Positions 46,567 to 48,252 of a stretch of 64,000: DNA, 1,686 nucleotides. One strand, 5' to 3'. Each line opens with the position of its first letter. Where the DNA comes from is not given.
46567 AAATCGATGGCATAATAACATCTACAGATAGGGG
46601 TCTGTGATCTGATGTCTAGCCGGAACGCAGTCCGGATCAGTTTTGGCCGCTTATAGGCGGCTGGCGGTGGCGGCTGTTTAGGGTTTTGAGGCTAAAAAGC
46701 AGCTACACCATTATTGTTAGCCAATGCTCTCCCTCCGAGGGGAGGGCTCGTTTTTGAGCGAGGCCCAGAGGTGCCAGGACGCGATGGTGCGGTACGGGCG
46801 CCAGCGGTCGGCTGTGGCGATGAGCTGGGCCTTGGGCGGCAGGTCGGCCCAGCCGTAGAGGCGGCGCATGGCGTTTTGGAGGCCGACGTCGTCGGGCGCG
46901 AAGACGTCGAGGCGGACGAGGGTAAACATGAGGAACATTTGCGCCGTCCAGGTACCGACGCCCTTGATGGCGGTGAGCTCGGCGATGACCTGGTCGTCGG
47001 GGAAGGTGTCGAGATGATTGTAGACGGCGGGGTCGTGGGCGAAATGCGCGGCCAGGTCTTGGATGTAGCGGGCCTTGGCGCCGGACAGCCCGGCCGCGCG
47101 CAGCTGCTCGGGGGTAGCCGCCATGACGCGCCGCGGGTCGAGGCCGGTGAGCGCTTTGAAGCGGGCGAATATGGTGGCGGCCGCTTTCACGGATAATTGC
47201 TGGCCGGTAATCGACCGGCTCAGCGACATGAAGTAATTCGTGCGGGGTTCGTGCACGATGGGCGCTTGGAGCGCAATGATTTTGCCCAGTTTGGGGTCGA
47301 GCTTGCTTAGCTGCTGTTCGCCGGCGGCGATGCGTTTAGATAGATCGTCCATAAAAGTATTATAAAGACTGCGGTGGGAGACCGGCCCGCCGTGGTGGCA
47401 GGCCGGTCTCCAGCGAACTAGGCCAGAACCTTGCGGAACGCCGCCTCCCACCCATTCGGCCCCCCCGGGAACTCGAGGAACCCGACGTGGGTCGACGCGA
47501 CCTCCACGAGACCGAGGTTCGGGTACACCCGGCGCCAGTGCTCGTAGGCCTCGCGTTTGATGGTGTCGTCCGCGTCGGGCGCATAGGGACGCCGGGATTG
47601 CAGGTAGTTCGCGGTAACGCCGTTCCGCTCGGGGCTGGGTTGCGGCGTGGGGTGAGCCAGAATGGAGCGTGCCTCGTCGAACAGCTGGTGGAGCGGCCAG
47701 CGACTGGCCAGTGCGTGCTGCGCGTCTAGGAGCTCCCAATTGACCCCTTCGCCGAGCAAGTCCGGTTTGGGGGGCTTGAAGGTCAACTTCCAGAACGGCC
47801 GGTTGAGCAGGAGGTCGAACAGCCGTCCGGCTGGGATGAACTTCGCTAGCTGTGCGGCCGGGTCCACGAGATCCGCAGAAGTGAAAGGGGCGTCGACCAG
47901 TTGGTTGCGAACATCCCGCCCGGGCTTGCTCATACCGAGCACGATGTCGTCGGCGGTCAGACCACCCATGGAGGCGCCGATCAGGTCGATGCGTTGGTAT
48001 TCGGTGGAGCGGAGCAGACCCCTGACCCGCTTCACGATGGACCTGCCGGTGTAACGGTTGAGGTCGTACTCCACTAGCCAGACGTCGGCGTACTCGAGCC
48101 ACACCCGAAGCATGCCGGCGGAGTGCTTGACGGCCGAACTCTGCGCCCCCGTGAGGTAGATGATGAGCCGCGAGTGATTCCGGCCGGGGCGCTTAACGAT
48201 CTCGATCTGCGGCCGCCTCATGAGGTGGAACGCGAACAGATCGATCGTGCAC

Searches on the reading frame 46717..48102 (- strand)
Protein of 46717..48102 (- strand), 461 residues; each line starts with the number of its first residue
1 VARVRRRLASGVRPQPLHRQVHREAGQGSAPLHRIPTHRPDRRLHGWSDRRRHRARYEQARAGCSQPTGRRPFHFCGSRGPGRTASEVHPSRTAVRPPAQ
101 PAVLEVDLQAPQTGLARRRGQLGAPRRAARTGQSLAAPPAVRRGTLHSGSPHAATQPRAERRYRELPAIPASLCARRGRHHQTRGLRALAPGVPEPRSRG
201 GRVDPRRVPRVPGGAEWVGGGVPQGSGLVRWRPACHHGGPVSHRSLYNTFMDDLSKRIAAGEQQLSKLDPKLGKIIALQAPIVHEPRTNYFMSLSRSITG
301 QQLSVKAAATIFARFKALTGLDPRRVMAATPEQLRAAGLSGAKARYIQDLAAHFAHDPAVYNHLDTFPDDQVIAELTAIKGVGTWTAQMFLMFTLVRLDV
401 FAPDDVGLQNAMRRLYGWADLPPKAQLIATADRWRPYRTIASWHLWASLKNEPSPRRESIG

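Call 63: search_protein_families(library=pfam, proteins=[window:46717-48102:-], max_evalue=0.001)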
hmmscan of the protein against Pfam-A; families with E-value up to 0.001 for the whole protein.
window:46717-48102:- (461 aa): 1 family
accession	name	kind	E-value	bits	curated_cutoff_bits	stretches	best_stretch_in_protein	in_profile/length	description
PF00730.31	HhH-GPD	-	5.3e-17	62.6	26.2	1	297-434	3-106/108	HhH-GPD superfamily base excision DNA repair protein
